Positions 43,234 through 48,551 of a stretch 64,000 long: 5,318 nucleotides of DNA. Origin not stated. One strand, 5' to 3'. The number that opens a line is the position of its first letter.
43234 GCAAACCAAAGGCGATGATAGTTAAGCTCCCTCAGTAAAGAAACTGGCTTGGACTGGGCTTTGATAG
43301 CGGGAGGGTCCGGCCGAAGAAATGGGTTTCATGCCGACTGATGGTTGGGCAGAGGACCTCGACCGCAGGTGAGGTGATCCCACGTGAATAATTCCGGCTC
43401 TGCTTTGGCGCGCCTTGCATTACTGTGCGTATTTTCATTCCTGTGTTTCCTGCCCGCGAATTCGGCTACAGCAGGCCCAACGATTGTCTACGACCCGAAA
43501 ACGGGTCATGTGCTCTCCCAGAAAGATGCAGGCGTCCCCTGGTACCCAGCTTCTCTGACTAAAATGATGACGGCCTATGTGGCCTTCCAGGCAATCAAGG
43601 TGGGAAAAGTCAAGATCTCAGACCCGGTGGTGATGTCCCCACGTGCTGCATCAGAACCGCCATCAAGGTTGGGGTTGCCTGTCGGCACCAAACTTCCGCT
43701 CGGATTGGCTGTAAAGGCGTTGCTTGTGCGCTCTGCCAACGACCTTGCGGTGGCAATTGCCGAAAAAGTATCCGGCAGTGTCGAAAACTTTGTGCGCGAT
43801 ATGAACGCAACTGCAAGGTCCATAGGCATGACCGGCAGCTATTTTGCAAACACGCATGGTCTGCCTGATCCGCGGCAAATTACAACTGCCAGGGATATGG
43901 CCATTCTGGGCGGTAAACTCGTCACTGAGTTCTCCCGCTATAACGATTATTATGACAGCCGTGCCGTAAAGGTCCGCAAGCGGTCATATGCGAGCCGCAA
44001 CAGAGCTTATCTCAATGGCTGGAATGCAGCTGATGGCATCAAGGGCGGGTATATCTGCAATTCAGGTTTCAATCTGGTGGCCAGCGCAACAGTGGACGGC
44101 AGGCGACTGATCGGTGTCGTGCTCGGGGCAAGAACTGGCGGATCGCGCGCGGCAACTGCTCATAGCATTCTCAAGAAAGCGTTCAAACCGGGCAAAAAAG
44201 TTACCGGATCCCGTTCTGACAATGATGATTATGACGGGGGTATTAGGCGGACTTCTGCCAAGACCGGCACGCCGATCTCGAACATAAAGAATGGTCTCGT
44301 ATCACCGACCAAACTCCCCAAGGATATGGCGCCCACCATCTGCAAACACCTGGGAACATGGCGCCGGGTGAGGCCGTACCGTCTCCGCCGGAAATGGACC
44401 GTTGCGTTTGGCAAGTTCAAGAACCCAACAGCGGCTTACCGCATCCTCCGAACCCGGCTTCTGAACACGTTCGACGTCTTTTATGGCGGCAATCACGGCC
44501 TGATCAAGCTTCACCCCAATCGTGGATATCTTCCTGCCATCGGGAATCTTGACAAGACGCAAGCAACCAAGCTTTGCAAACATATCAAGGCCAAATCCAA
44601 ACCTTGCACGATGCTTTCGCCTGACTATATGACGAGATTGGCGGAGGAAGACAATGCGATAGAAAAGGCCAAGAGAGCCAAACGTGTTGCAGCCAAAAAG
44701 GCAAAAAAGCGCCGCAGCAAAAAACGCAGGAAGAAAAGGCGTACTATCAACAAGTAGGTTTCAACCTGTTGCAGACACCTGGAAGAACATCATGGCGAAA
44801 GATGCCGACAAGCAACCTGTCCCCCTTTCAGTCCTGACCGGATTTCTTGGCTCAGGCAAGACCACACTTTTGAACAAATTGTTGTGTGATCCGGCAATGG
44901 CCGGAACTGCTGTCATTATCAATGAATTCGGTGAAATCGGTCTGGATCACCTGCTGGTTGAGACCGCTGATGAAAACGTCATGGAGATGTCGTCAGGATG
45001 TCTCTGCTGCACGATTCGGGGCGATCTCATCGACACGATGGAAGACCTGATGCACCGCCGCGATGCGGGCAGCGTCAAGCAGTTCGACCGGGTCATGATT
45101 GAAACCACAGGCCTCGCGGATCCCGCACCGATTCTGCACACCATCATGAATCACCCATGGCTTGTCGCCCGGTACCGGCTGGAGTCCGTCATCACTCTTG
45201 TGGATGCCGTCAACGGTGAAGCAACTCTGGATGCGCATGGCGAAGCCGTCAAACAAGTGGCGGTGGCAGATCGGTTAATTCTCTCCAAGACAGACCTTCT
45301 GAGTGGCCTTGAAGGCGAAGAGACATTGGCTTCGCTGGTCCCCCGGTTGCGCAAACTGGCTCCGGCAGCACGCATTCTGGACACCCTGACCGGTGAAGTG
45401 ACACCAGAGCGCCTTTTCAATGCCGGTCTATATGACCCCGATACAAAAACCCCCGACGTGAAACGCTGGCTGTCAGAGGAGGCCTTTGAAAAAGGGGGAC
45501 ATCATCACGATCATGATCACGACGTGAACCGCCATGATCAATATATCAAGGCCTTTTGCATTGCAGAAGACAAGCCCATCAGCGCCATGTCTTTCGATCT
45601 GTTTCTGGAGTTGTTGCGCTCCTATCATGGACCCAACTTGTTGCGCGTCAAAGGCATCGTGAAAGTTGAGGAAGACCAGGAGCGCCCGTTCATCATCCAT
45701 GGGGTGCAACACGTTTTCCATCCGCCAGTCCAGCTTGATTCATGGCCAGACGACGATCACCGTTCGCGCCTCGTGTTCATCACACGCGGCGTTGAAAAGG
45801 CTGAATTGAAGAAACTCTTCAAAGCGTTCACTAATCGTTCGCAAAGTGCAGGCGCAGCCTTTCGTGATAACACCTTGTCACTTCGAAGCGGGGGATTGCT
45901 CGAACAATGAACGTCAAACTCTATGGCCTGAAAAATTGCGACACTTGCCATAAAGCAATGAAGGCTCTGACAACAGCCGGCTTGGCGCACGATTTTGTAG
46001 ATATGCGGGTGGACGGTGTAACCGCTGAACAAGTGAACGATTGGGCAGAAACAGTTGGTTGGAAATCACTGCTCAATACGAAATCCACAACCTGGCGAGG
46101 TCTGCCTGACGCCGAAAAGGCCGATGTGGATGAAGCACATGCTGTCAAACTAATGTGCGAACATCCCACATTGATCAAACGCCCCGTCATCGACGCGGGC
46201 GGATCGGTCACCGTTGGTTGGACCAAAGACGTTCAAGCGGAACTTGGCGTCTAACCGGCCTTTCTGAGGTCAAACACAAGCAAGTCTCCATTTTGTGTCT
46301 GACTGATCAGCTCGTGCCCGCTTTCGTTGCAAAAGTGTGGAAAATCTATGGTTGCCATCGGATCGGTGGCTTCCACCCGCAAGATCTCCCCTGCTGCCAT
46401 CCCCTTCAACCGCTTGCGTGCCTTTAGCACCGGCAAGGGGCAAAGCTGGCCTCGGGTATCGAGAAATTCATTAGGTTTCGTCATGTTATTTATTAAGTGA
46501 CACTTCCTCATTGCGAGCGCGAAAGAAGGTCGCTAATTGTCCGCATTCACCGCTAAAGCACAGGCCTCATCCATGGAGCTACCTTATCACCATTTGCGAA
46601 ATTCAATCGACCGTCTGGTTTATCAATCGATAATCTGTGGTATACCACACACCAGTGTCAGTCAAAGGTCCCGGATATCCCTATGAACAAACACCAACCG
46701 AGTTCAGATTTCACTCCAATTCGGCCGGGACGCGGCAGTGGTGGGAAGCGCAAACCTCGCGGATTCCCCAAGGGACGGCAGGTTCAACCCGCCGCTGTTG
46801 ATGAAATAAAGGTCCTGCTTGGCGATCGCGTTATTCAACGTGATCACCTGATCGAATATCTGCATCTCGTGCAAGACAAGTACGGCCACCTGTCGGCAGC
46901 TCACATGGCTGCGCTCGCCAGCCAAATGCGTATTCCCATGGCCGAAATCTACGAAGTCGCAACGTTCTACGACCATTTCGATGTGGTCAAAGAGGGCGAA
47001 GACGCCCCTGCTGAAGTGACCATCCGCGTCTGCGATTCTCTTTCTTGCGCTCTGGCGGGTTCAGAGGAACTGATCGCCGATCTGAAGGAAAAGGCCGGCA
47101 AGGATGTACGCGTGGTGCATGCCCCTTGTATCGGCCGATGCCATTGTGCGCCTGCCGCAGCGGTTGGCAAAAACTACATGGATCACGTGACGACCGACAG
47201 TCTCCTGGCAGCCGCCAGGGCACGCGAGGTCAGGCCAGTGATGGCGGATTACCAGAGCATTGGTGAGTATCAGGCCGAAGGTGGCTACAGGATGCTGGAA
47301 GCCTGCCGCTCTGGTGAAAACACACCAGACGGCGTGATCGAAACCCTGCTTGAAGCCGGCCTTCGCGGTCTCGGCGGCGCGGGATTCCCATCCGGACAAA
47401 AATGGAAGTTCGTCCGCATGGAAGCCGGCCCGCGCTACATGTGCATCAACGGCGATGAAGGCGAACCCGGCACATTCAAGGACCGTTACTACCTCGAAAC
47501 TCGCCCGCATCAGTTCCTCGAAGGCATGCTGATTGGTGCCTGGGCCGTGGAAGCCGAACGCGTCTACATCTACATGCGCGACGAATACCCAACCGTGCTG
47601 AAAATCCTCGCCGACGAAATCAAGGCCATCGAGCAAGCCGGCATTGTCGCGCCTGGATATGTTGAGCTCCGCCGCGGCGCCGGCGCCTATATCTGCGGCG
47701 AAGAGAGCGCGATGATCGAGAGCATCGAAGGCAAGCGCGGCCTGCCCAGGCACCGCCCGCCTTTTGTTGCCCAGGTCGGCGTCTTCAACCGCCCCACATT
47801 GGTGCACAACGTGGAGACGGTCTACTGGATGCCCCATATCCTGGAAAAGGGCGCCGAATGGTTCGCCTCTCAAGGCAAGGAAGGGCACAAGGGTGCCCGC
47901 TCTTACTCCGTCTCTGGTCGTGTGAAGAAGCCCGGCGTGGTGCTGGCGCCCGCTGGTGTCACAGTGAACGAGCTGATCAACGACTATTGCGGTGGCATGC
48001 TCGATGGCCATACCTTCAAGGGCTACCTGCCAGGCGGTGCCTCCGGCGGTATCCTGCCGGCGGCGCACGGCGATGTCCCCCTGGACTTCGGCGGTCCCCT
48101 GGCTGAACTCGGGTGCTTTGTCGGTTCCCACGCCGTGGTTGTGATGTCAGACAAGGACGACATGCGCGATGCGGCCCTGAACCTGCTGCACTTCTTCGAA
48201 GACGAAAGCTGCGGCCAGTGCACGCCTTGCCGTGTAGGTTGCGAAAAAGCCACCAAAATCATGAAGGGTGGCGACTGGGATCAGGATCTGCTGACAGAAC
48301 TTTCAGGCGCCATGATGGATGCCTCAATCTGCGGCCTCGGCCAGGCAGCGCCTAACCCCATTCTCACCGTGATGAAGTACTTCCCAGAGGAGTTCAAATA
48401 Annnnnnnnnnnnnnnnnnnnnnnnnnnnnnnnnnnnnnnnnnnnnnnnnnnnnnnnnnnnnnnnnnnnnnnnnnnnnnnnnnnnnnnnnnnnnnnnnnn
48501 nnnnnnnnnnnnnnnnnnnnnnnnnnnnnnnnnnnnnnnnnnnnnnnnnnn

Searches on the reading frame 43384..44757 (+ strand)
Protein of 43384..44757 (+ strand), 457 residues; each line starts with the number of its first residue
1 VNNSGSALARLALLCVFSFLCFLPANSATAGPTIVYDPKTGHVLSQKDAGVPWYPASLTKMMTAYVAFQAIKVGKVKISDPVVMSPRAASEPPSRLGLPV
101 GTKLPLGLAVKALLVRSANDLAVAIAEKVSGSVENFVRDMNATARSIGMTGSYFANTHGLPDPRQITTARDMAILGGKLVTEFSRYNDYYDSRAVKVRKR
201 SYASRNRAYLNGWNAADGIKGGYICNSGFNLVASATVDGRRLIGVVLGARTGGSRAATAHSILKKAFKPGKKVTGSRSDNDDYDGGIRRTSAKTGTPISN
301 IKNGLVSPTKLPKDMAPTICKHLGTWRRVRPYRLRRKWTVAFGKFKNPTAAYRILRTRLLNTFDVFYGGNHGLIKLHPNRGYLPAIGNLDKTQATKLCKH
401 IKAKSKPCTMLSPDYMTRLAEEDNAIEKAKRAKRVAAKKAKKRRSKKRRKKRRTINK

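Call 52: search_protein_families(library=padloc, proteins=[window:43384-44757:+], max_evalue=0.001)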
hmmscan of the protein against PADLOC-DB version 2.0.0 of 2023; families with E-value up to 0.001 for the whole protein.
window:43384-44757:+ (457 aa): 0 families

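Call 53: search_protein_families(library=pfam, proteins=[window:43384-44757:+], max_evalue=0.001)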
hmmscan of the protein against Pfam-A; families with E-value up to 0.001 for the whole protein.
window:43384-44757:+ (457 aa): 2 families
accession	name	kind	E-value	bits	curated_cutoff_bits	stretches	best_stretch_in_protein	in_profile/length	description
PF00768.25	Peptidase_S11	-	9.3e-52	176.3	27.6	1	27-251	9-239/239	D-alanyl-D-alanine carboxypeptidase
PF13354.11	Beta-lactamase2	-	2.8e-07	30.5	22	1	35-182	4-149/214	Beta-lactamase enzyme family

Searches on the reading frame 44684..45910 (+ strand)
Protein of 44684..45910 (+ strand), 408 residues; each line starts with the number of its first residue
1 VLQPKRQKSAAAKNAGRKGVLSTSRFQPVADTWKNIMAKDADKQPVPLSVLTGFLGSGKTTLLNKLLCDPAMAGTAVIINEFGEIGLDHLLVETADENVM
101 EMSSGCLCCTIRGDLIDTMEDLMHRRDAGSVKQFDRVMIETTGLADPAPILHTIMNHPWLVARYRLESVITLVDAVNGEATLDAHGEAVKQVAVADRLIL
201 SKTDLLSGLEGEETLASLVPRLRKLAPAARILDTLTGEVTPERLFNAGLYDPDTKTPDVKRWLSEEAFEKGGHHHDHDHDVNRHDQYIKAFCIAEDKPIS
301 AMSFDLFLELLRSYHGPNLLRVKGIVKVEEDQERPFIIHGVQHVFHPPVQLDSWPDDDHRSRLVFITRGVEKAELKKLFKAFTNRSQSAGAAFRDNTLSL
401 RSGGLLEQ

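Call 52: search_protein_families(library=padloc, proteins=[window:44684-45910:+], max_evalue=0.001)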
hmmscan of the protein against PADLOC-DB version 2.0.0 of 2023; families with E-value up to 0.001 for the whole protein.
window:44684-45910:+ (408 aa): 0 families

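Call 53: search_protein_families(library=pfam, proteins=[window:44684-45910:+], max_evalue=0.001)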
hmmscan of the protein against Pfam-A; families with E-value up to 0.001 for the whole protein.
window:44684-45910:+ (408 aa): 2 families
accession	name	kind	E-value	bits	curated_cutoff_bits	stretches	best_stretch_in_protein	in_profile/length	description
PF02492.25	cobW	-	5.2e-47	160.2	20.7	1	47-226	1-176/180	CobW/HypB/UreG, nucleotide-binding domain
PF07683.19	CobW_C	-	1.8e-21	76.2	22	1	288-382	1-93/94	Cobalamin synthesis protein cobW C-terminal domain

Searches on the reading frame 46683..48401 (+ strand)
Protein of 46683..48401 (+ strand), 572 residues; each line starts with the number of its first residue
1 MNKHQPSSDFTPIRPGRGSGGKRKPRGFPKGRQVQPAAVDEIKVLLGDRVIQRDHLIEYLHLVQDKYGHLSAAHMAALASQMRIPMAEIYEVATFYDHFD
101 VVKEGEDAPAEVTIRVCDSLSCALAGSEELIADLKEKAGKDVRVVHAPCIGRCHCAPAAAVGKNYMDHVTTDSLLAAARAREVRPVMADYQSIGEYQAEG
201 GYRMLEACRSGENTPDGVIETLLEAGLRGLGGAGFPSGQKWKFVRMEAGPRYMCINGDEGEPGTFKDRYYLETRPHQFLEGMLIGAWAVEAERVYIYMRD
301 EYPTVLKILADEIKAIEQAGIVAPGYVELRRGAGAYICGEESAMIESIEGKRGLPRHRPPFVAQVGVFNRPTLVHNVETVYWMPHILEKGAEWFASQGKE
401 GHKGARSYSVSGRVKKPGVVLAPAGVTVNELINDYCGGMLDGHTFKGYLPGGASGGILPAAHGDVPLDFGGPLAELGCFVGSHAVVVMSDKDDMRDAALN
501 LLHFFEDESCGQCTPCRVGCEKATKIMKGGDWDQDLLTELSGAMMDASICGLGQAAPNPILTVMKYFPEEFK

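Call 52: search_protein_families(library=padloc, proteins=[window:46683-48401:+], max_evalue=0.001)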
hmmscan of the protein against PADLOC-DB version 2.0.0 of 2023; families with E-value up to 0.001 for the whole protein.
window:46683-48401:+ (572 aa): 0 families

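Call 53: search_protein_families(library=pfam, proteins=[window:46683-48401:+], max_evalue=0.001)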
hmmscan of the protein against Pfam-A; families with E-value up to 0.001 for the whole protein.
window:46683-48401:+ (572 aa): 5 families
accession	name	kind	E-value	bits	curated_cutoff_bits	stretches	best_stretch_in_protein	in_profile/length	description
PF01512.22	Complex1_51K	-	1.7e-44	151.8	31.2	1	224-381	3-146/150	Nuo51 FMN-binding domain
PF01257.25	2Fe-2S_thioredx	-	8.9e-27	94.2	24.8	1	52-175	11-138/145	Thioredoxin-like [2Fe-2S] ferredoxin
PF10589.14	NADH_4Fe-4S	-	9.2e-23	80.4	23.5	1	496-572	1-83/85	NADH-ubiquinone oxidoreductase-F iron-sulfur binding region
PF10531.15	SLBB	-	6.7e-07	29.5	27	1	409-443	3-37/55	SLBB domain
PF22461.2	SLBB_2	-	0.00065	20.2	27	0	408-451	3-47/79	SLBB domain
